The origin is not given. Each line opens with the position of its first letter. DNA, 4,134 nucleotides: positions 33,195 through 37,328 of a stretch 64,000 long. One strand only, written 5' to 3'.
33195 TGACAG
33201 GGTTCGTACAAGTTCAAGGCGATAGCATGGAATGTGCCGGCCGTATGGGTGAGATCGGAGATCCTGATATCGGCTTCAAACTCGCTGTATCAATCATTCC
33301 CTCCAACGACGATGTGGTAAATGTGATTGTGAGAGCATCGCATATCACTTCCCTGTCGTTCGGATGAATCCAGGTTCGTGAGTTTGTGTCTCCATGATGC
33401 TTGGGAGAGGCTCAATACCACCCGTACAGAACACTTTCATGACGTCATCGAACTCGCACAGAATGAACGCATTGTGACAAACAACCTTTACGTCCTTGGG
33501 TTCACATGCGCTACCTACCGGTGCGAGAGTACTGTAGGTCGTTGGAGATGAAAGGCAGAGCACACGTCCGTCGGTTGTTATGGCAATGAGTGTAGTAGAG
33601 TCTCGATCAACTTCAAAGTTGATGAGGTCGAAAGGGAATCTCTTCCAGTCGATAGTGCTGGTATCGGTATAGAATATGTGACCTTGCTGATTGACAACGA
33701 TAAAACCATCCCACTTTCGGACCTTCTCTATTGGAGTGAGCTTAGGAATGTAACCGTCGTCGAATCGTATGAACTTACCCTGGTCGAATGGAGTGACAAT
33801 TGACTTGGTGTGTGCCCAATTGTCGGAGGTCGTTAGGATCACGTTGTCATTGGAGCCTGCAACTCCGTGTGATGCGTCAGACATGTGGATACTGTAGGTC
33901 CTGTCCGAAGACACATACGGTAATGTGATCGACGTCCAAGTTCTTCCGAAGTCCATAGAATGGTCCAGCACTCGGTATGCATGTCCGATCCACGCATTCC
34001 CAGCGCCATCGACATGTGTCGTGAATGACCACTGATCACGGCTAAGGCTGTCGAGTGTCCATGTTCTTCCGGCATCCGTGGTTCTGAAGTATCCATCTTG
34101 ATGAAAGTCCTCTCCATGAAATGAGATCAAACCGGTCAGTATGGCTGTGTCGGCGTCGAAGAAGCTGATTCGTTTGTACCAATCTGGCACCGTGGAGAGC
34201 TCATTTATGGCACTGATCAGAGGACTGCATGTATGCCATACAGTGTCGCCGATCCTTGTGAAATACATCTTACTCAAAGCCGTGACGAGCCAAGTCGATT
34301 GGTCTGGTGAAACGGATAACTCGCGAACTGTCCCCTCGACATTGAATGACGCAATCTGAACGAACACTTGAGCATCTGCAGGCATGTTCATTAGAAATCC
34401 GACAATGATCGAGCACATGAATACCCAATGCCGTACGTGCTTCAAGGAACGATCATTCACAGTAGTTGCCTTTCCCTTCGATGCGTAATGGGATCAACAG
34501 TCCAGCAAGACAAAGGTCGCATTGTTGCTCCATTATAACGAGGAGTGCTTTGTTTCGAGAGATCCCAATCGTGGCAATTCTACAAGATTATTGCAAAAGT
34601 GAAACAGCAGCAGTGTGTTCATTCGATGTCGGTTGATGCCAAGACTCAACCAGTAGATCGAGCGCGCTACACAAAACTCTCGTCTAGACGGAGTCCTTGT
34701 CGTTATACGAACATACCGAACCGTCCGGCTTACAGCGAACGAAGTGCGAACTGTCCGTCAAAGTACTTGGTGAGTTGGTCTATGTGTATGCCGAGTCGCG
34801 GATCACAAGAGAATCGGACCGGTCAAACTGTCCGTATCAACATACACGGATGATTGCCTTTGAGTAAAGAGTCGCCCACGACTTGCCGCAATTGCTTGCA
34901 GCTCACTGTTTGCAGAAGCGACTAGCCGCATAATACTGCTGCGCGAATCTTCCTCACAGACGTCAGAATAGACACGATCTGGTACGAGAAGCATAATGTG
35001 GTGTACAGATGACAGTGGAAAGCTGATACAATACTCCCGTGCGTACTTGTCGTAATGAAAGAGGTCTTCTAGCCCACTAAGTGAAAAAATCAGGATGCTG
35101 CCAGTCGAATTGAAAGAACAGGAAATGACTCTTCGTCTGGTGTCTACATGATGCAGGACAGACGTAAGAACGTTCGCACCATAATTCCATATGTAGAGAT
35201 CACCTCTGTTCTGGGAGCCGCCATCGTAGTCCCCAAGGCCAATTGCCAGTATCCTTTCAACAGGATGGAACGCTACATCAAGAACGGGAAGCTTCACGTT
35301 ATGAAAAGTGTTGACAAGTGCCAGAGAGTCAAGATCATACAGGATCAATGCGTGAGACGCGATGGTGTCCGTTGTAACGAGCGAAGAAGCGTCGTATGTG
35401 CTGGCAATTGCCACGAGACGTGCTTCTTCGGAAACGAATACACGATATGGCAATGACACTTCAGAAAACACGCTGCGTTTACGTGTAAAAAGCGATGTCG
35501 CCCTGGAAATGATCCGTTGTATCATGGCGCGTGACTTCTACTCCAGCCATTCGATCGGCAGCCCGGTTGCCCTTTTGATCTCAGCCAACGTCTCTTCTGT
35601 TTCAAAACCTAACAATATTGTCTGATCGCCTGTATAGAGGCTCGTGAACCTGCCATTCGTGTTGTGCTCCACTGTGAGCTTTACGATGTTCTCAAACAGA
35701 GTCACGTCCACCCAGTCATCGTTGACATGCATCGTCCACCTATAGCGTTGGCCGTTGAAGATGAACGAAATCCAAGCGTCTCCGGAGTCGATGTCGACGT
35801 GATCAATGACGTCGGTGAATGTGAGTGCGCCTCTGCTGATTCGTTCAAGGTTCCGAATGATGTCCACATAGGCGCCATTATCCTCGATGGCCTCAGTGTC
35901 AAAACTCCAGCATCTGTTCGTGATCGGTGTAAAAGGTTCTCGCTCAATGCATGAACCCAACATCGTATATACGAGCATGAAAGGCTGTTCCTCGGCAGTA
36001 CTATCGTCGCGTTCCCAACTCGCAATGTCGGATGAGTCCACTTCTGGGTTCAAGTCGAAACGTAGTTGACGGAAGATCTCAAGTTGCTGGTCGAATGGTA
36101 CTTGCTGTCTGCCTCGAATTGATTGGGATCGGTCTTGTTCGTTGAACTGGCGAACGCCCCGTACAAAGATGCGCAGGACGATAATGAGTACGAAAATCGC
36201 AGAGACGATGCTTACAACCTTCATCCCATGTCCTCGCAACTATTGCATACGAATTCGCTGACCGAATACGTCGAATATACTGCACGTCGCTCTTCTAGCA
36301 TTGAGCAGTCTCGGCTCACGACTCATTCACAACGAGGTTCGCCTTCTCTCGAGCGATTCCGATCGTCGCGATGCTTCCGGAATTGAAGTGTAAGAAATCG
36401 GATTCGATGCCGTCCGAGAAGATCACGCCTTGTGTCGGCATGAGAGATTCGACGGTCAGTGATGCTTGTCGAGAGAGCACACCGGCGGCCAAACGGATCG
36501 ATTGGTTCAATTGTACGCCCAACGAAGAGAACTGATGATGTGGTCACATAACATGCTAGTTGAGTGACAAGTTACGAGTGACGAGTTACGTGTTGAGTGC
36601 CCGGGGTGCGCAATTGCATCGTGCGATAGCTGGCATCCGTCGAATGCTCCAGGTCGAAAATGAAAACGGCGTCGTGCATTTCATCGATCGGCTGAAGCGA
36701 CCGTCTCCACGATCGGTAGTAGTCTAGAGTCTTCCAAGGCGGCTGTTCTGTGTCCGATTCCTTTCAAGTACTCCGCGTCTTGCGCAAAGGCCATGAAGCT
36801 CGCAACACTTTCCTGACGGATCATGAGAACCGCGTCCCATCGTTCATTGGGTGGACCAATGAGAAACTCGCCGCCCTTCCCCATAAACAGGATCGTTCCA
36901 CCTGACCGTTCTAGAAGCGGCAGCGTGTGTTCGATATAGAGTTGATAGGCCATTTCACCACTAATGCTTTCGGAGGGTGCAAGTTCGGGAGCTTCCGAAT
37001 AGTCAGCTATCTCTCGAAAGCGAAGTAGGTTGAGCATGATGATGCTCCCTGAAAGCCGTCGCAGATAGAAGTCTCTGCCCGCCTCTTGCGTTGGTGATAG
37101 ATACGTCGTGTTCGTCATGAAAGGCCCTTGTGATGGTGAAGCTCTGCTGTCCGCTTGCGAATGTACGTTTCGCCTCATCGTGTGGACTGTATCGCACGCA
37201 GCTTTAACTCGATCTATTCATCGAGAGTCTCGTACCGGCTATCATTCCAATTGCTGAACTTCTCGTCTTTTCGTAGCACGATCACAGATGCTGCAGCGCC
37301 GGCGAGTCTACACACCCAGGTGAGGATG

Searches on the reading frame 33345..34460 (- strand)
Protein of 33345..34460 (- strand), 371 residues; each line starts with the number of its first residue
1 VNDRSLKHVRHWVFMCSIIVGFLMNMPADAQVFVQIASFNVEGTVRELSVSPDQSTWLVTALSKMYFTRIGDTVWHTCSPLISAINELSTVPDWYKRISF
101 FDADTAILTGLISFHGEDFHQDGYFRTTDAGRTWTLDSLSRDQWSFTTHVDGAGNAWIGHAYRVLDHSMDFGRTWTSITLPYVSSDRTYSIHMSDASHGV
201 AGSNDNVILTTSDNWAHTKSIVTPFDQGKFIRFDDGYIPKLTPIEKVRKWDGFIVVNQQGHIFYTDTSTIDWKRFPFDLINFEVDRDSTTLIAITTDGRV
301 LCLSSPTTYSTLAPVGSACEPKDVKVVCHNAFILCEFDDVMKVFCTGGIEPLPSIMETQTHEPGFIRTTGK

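Call 13: search_protein_families(library=pfam, proteins=[window:33345-34460:-], max_evalue=0.1)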
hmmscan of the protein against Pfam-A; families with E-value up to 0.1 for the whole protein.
window:33345-34460:- (371 aa): 2 families
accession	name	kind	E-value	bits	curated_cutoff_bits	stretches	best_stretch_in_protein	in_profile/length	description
PF14870.12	PSII_BNR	-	0.0029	17.4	27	1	125-192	41-111/303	Photosynthesis system II assembly factor YCF48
PF02012.26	BNR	-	0.015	15.6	27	0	125-135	1-11/12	BNR/Asp-box repeat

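Call 68: search_protein_families(library=padloc, proteins=[window:33345-34460:-], max_evalue=0.01)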
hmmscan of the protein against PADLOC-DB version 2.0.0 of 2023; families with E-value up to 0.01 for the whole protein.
window:33345-34460:- (371 aa): 0 families

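Call 69: search_protein_families(library=ncbifam, proteins=[window:33345-34460:-], max_evalue=0.01)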
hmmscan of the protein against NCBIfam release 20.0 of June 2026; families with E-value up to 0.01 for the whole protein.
window:33345-34460:- (371 aa): 2 families
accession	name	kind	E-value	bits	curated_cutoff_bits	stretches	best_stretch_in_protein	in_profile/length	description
NF010237.0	PRK13684.1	equivalog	0.00021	20.4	326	1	125-196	69-142/334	photosynthesis system II assembly factor Ycf48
NF045728.1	glycosyl_F510_1955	equivalog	0.0018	17.6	175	0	121-182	114-177/246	F510_1955 family glycosylhydrolase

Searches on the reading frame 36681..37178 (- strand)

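Call 13: search_protein_families(library=pfam, proteins=[window:36681-37178:-], max_evalue=0.1)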
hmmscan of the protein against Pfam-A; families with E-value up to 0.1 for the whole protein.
window:36681-37178:- (165 aa): 1 family
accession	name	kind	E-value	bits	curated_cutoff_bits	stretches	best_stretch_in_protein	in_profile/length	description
PF07045.17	DUF1330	-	5e-05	24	23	1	72-149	10-85/94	Domain of unknown function (DUF1330)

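Call 68: search_protein_families(library=padloc, proteins=[window:36681-37178:-], max_evalue=0.01)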
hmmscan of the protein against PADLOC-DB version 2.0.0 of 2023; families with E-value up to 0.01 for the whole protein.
window:36681-37178:- (165 aa): 0 families

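Call 69: search_protein_families(library=ncbifam, proteins=[window:36681-37178:-], max_evalue=0.01)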
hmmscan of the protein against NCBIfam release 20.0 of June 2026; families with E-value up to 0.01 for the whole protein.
window:36681-37178:- (165 aa): 0 families
